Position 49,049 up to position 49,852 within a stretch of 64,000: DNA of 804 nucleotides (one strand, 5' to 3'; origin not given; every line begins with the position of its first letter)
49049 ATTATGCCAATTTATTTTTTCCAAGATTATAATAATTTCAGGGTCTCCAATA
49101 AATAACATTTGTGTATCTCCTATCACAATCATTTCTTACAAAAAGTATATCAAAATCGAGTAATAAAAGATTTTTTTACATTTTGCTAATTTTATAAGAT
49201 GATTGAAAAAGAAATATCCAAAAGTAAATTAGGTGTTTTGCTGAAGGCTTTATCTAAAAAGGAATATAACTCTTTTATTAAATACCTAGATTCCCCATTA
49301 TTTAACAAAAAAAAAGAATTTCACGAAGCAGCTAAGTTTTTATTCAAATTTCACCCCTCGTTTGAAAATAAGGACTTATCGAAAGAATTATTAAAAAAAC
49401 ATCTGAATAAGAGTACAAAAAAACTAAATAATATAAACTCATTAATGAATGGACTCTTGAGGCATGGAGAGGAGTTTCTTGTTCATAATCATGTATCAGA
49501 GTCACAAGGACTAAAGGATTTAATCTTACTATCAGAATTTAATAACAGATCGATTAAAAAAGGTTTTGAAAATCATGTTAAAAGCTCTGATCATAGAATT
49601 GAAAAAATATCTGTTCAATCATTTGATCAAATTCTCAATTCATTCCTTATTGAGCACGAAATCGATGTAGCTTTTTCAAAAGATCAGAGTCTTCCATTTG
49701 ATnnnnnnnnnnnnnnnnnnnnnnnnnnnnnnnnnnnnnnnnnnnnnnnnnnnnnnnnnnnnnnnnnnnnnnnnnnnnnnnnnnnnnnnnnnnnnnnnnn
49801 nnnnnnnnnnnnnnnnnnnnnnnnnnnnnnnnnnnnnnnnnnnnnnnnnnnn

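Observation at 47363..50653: Divergently transcribed paralogous pair of ~480-aa cytoplasmic helical proteins of unrecognised family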

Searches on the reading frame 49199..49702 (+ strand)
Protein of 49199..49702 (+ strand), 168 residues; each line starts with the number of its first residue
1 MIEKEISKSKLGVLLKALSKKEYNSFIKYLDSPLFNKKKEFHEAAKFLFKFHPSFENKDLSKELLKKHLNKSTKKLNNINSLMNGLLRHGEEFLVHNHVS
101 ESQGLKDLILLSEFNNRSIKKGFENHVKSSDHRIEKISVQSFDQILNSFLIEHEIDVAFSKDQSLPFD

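Call 77: predict_structure(alignment_id=A4)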
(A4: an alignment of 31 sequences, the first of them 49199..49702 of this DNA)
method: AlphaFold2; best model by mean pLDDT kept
length: 168 residues; sequences in the alignment: 31
mean_pLDDT: 88.6   pTM: 0.78
mean pLDDT of the five models: 88.6, 88.5, 88.3, 87.1, 86.7
residues with pLDDT >= 90: 100; 70-90: 58; 50-70: 9; < 50: 1
segments of 3 or more residues with pLDDT < 50: none
pLDDT, mean of each block of 10 residues (from residue 1): 78 96 96 85 95 85 92 87 95 95 93 89 89 86 91 89 60
secondary structure, 60 per line:
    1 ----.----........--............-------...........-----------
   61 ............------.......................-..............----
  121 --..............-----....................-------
elements in order: H10-17 H20-31 H39-49 H62-72 H79-101 H103-116 H123-136 H142-161

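Call 79: fold_search(model_id=the predicted structure, library=pdb)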
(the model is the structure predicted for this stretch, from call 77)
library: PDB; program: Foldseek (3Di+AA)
matches with E <= 10: 26; with E <= 0.001: 0
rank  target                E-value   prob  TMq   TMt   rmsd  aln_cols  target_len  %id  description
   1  9i05_Au               1.9e+00  0.11  0.20  0.16  21.2       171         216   12  Cryo-EM structure of the large subunit of the mitochondrial ribosome from Toxoplasma gondii (released 2025-06-11)
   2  9g6k_Lg               3.3e+00  0.07  0.20  0.16  21.9       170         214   12  LSU structure derived from the LSU sample of the mitoribosome from T. gondii. (released 2024-12-11)
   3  9gwx_A                4.2e+00  0.03  0.15  0.11  20.3       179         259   17  Human PPAR-gamma ligand binding domain in complex with AKGO141 (released 2025-10-08)
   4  9buh_Ab               4.4e+00  0.12  0.16  0.32   9.1        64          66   17  Cryo-EM structure of respiratory supercomplex I III IV (released 2025-05-21)
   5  9oa1_D                4.9e+00  0.03  0.20  0.10  18.6       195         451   11  Ecoli DnaB helicase and Phage Lambda loader P with ADP-Mg in a 6:5 stoichiometry ratio. (released 2025-07-16)
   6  7xyu_A                5.4e+00  0.04  0.22  0.16  15.8       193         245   13  Crystal structure of ZER1 bound to TFLH degron (released 2022-12-21)
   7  7b0r                  5.4e+00  0.02  0.16  0.13  21.9       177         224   14  In meso structure of the membrane integral lipoprotein intramolecular transacylase Lit from Bacillus cereus with H85R mu (released 2021-05-26)
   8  9cg3_R                5.6e+00  0.10  0.17  0.32   9.0        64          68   16  Human kidney respiratory complex III (released 2025-08-06)
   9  8gr5                  5.6e+00  0.04  0.22  0.14  18.7       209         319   12  Cop4 from Antrodia cinnamomea in apo form (released 2023-09-06)
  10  9k49_B                6.2e+00  0.03  0.18  0.15  19.7       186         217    8  Cryo-EM structure of inner membrane TolQRA complex in CYMAL-6-Neopentyl Glycol detergent micelles (released 2025-07-09)
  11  8vb2_E                6.6e+00  0.07  0.26  0.07  13.8       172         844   11  C4 pre-infection ejectosome of the mature bacteriophage PhiM1 particle (released 2024-10-23)
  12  3o0y_B                6.6e+00  0.06  0.19  0.09  10.1       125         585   10  The crystal structure of the putative lipoprotein from Colwellia psychrerythraea (released 2010-09-22)
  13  2ynq_A                6.9e+00  0.04  0.19  0.21  16.1       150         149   13  Crystal Structure of Geobacillus thermodenitrificans EssB extracellular fragment (released 2012-12-05)
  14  9gwc_A                6.9e+00  0.02  0.15  0.10  21.2       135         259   19  Human PPAR-gamma ligand binding domain in complex with LW99 (released 2025-10-08)
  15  9kpz_E                7.2e+00  0.03  0.19  0.15  19.1       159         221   11  Structure of TolQRA complex at pH 5.4 from E.coli (released 2026-03-04)
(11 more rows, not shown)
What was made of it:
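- Tried and rejected: It returned nothing for the N-domain (call 79).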

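Call 87: find_homologous_proteins(query=A4, max_evalue=0.001)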
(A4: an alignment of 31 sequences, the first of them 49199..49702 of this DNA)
Query A4 (31 sequences) (168 aa, profile of the alignment): 1 proteins with E <= 0.001 among 3083 candidates.
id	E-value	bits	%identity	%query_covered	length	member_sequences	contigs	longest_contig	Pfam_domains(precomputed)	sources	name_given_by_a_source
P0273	3.5e-24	104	23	70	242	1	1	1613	-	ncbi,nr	ncbi:MAG TPA: hypothetical protein VFJ43_04025, partial [Bacteroidia bacterium]|nr:hypothetical prot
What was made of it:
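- Tried and rejected: A word-indexed homologue search with the N-domain alone found one protein and no domain fusions (call 87).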

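Call 105: search_solved_structures(query=A4, max_evalue=10)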
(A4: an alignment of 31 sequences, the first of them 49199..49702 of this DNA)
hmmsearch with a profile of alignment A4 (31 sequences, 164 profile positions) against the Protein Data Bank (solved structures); distinct sequences matched with E-value up to 10: 2.
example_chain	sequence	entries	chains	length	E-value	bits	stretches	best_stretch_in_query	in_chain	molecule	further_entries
9d01_A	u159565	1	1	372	0.023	18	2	85-116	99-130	a-iTHR-201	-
5uqi_A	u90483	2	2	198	2.4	11.5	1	1-29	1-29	Phosphosugar isomerase | Isomerase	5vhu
